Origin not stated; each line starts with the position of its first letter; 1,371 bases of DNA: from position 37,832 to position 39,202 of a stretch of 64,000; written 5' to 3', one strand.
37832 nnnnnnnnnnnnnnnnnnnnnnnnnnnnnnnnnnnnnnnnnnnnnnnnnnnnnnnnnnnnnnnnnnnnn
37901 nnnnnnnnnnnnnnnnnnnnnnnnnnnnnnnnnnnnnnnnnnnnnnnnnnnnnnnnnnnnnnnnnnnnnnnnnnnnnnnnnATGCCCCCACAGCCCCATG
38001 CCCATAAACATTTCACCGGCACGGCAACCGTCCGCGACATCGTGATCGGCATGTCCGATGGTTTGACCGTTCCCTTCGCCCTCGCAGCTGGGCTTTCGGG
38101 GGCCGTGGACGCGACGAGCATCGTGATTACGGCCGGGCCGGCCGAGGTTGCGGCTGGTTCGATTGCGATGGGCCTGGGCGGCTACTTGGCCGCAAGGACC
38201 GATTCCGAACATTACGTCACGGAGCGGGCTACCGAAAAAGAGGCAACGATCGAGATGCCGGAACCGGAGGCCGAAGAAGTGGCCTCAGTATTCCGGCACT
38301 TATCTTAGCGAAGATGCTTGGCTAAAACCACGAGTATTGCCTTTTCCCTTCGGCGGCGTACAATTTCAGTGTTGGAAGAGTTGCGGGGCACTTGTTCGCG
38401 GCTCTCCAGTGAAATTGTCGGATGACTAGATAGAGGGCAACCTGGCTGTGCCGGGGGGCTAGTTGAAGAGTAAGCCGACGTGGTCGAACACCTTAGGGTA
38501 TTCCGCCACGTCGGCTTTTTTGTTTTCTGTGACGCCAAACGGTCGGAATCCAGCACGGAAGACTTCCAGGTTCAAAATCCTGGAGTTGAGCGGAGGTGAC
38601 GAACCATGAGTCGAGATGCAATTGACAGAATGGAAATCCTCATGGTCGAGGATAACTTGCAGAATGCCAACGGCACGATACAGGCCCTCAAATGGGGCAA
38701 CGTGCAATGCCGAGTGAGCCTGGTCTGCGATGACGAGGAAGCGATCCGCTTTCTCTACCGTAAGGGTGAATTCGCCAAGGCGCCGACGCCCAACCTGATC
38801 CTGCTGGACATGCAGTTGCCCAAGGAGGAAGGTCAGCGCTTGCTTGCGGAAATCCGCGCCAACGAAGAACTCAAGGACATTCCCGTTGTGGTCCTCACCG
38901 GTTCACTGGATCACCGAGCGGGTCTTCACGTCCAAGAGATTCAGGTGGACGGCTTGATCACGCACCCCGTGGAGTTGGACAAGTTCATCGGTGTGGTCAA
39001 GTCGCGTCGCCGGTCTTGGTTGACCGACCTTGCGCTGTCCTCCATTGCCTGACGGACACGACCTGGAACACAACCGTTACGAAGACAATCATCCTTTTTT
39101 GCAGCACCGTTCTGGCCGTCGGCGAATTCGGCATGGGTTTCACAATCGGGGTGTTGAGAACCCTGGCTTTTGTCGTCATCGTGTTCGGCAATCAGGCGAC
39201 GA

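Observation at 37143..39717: Gene-fragment graveyard linked to cassette copy 7: sigma-gene 3' end duplicated into a methyltransferase, plus VIT, P-type ATPase and MFS fragments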

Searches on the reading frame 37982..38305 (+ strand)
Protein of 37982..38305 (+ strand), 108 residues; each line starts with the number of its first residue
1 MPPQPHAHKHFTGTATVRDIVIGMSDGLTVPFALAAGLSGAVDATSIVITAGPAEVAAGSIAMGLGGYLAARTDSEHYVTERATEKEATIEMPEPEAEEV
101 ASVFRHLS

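Call 28: find_homologous_proteins(query=window:37982-38305:+)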
Query window:37982-38305:+ (108 aa): 6070 proteins with E <= 0.001 among 6102 candidates; the best 120 are listed.
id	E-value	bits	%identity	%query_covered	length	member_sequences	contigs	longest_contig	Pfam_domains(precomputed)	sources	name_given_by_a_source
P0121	4.6e-49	183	86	97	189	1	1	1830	PF01988.25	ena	-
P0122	9.6e-49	182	87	97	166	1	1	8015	PF01988.25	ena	-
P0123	1.0e-48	182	86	97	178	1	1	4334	PF01988.25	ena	-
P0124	1.2e-48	181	88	95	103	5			PF01988.25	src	-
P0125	1.3e-48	181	87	97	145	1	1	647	PF01988.25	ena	-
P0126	1.8e-46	174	81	100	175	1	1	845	PF01988.25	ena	-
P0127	3.1e-46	174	83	97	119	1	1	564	PF01988.25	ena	-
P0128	4.5e-46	173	83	97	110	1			PF01988.25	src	-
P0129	7.7e-46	172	83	97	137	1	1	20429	PF01988.25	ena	-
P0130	2.7e-45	171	80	97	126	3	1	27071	PF01988.25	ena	-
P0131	2.7e-45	171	83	97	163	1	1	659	PF01988.25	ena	-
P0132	9.6e-45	169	82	97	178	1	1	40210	PF01988.25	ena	-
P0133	1.0e-44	169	80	97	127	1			PF01988.25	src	-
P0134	1.1e-44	169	81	97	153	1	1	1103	PF01988.25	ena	-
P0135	2.4e-44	168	76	97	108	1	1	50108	PF01988.25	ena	-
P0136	3.1e-44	167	100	79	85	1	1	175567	PF01988.25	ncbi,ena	-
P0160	1.6e-42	162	75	98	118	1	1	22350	PF01988.25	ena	-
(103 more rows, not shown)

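Call 29: find_encoding_contigs(protein=P0136, flank=10000, max_places=3)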
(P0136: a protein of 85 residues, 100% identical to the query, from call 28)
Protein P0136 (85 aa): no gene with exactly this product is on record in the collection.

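Call 31: find_encoding_contigs(protein=P0122, flank=10000, max_places=3)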
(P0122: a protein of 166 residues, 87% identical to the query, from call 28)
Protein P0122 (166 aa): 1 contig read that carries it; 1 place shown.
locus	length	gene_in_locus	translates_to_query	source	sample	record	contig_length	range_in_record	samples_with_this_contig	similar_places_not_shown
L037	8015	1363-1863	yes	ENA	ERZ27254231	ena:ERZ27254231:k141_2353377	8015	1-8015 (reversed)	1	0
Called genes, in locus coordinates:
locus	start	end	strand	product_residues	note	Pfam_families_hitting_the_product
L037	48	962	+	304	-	PF13480:Acetyltransf_6 (faint), PF13527:Acetyltransf_9 (faint), PF00583:Acetyltransf_1, PF13673:Acetyltransf_10, PF13508:Acetyltransf_7, PF00583:Acetyltransf_1, PF13673:Acetyltransf_10, PF13508:Acetyltransf_7, +2 more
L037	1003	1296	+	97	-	-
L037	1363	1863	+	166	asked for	PF01988:VIT1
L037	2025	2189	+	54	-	PF11752:DUF3309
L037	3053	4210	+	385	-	PF01571:GCV_T, PF08669:GCV_T_C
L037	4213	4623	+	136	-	PF01597:GCV_H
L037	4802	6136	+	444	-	PF02347:GDC-P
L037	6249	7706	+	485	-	PF02347:GDC-P, PF00266:Aminotran_5, PF21478:GcvP2_C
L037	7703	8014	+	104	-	?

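Call 32: find_encoding_contigs(protein=P0132, flank=10000, max_places=3)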
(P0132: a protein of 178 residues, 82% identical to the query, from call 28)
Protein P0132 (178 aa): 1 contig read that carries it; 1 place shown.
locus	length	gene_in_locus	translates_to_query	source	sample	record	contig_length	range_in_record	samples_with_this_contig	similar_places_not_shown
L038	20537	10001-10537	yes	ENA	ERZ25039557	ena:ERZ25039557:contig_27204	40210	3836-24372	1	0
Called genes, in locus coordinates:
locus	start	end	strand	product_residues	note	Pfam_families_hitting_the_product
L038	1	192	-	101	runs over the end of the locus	-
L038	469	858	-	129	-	-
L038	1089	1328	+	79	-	PF03706:LPG_synthase_TM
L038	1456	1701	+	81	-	-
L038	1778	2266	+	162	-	PF01593:Amino_oxidase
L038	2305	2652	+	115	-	-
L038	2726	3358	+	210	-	PF00535:Glycos_transf_2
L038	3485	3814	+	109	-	PF00149:Metallophos (faint), PF12850:Metallophos_2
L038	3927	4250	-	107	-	-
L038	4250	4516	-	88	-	-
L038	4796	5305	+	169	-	PF13462:Thioredoxin_4 (weak)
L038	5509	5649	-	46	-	-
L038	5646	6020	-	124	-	PF10057:MpsC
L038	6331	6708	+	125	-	PF01258:zf-dskA_traR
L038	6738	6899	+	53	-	-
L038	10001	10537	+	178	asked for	PF01988:VIT1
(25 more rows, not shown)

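Call 48: find_encoding_contigs(protein=P0135, flank=6000, max_places=3)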
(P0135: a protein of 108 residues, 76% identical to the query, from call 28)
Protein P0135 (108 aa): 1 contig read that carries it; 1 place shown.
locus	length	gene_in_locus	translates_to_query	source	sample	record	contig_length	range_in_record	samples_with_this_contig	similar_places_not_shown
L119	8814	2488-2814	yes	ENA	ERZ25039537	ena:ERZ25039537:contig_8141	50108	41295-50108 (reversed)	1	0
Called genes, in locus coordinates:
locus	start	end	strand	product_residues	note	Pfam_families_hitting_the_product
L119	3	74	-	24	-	?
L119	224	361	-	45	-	-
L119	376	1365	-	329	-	PF01758:SBF, PF13593:SBF_like (faint)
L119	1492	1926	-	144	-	PF01451:LMWPc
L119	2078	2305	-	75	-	PF12840:HTH_20, PF01022:HTH_5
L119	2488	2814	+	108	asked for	PF01988:VIT1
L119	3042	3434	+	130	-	PF00581:Rhodanese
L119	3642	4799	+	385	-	-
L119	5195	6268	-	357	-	-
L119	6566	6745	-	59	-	-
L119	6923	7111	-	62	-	-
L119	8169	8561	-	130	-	PF02311:AraC_binding (weak), PF07883:Cupin_2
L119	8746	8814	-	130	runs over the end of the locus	PF00581:Rhodanese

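Call 49: find_encoding_contigs(protein=P0160, flank=6000, max_places=3)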
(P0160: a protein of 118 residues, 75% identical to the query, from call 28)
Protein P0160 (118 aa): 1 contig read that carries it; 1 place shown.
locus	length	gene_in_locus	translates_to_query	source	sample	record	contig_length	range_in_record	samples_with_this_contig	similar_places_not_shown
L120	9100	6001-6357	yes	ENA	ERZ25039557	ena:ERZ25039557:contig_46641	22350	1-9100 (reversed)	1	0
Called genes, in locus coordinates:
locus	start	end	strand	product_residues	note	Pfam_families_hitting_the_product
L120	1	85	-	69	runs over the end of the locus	-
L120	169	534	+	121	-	-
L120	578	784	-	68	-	-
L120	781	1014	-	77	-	-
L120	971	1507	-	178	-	-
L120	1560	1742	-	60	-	PF02599:CsrA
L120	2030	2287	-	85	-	-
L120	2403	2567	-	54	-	-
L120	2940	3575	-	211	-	PF00271:Helicase_C (weak)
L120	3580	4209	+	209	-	-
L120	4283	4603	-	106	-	PF00176:SNF2-rel_dom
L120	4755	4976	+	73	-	-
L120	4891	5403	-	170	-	-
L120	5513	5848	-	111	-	-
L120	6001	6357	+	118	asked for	PF01988:VIT1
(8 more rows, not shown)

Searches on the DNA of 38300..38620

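Call 35: search_rna_families(source=window, start=38300, end=38620, threshold=evalue, max_evalue=10, show_alignments=2)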
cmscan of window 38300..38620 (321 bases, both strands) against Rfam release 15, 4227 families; matches with E-value up to 10: 5.
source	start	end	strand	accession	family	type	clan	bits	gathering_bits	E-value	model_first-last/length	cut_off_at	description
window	38427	38526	+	RF02074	STnc240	Gene; sRNA;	-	16.1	55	9.4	1-77/77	no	Enterobacterial sRNA STnc240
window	38468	38521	+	RF04006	mir-9338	Gene; miRNA;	-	13.1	98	6.5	1-67/67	no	mir-9338 microRNA precursor family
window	38580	38620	+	RF00363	mir-BART1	Gene; miRNA;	CL00097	13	70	7.8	1-41/70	3'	mir-BART1 microRNA precursor family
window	38445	38532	+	RF00236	ctRNA_pGA1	Gene; antisense;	-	12.6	45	6.3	1-79/79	no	ctRNA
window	38501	38567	-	RF02248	Six3os1_3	Gene; lncRNA;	-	10.2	40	3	1-75/75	no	Six3os1 conserved region 3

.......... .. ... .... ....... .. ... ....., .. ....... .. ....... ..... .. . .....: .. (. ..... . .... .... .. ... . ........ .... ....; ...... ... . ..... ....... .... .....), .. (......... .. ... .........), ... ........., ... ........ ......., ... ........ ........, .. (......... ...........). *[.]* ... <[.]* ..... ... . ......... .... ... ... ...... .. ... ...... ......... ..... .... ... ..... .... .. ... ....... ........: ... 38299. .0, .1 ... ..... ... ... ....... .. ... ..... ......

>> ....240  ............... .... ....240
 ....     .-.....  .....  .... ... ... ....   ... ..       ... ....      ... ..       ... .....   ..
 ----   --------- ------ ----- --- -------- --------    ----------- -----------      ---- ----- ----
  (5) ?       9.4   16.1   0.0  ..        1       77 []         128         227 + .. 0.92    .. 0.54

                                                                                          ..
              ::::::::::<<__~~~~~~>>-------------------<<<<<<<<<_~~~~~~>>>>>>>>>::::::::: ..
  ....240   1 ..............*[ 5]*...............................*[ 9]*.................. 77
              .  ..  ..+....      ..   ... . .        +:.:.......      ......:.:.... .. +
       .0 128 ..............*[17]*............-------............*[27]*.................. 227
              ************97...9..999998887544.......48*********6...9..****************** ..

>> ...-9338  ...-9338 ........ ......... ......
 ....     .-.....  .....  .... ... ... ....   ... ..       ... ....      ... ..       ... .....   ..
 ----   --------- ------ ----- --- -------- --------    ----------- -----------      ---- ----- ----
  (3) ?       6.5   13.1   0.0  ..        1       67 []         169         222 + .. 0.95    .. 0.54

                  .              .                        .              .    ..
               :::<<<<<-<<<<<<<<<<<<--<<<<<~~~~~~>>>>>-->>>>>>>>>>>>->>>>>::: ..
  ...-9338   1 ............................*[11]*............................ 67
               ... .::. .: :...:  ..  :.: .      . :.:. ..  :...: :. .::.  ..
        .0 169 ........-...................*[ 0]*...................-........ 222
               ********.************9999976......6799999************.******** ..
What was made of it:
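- On Known RNA family (Rfam) for the cassette: For 38300-38620 only chance-level matches appear, with E of 3 or more (call 35).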

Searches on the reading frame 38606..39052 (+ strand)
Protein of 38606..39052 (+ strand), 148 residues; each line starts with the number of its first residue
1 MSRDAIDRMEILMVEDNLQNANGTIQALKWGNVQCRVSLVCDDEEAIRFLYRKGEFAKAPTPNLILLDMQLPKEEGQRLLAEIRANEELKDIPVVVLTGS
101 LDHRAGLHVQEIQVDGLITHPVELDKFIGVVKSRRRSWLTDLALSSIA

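Call 9: search_protein_families(library=pfam, proteins=[window:38606-39052:+], max_evalue=0.01)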
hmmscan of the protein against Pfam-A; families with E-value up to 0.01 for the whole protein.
window:38606-39052:+ (148 aa): 1 family
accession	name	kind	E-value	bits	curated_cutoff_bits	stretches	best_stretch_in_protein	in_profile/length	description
PF00072.30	Response_reg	-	4.4e-13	49.8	30.2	1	11-130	1-109/111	Response regulator receiver domain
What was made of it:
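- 38606..39052 (+): Stand-alone response-regulator receiver, intact (148 residues). Pfam Response_reg (call 9).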

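Call 11: find_encoding_contigs(protein=window:38606-39052:+, flank=10000, max_places=6)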
Protein window:38606-39052:+ (148 aa): no gene with exactly this product is on record in the collection.

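Call 20: find_related_loci(query=window:38606-39052:+, collection=genome_contigs, flank=10000)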
Query window:38606-39052:+ (148 aa) in genome_contigs; peptide patterns used: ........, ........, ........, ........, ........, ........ (x = any residue, [..] = any of these).
196 stretches matched a pattern; 33 encode a relative of the query (tblastn E <= 1e-3); 33 distinct loci.
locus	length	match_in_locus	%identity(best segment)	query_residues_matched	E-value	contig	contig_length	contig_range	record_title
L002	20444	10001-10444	74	1-148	3e-71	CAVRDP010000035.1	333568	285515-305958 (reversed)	MAG: uncultured Planctomycetia bacterium isolate MFD01231.bin.2.30 genome assembly, contig: contig_8430, whole genome sh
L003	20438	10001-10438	77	1-148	1e-69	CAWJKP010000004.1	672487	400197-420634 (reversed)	MAG: Pirellulales bacterium isolate MFD05580.bin.2.29 genome assembly, contig: contig_2312, whole genome shotgun sequenc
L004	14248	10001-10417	76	1-139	2e-69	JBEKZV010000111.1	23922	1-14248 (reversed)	MAG: Thermoguttaceae bacterium isolate SPRUCE 78 SPRUCE_78_111, whole genome shotgun sequence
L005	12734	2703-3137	53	1-144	2e-44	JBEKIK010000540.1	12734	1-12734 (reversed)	MAG: Thermoguttaceae bacterium isolate SPRUCE 299 SPRUCE_299_540, whole genome shotgun sequence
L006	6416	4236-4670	51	1-144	3e-44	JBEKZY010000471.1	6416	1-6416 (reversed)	MAG: Thermoguttaceae bacterium isolate SPRUCE 80 SPRUCE_80_471, whole genome shotgun sequence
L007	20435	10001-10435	51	1-144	7e-44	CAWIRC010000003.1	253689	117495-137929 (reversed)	MAG: Pirellulales bacterium isolate MFD04408.bin.2.94 genome assembly, contig: contig_23220, whole genome shotgun sequen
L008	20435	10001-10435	51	1-144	1e-43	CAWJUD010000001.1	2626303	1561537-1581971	MAG: Pirellulales bacterium isolate MFD04408.bin.1.134 genome assembly, contig: contig_23428, whole genome shotgun seque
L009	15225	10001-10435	52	1-144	2e-43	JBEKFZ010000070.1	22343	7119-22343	MAG: Thermoguttaceae bacterium isolate SPRUCE 241 SPRUCE_241_70, whole genome shotgun sequence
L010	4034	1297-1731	52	1-144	2e-42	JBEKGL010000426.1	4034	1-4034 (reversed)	MAG: Thermoguttaceae bacterium isolate SPRUCE 252 SPRUCE_252_426, whole genome shotgun sequence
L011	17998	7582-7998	46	9-147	6e-34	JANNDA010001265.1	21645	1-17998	MAG: Planctomyces sp. isolate OTE_78_metabat_10 OTE_78_k141_1752077, whole genome shotgun sequence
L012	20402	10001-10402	44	9-142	1e-31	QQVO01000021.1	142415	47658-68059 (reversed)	MAG: Planctomycetota bacterium isolate MB_PLM_1 c_000000000042, whole genome shotgun sequence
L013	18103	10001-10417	43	9-147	2e-31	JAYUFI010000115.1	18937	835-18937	MAG: Planctomycetaceae bacterium isolate GFS_7692 GFS_7692_114, whole genome shotgun sequence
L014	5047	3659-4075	43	9-147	5e-31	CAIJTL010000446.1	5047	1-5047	MAG: uncultured Planctomycetaceae bacterium isolate Erken-D6_bin-0022 genome assembly, contig: bin-0022:0446/1707, whole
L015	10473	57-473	43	9-147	4e-31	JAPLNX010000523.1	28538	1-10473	MAG: Planctomycetia bacterium isolate LacPavin_0419_WC53_MAG_56_14 LacPavin_0419_WC53_scaffold_397797, whole genome shot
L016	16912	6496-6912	44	9-147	4e-31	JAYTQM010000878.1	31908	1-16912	MAG: Planctomyces sp. isolate GFS_4656 GFS_4656_877, whole genome shotgun sequence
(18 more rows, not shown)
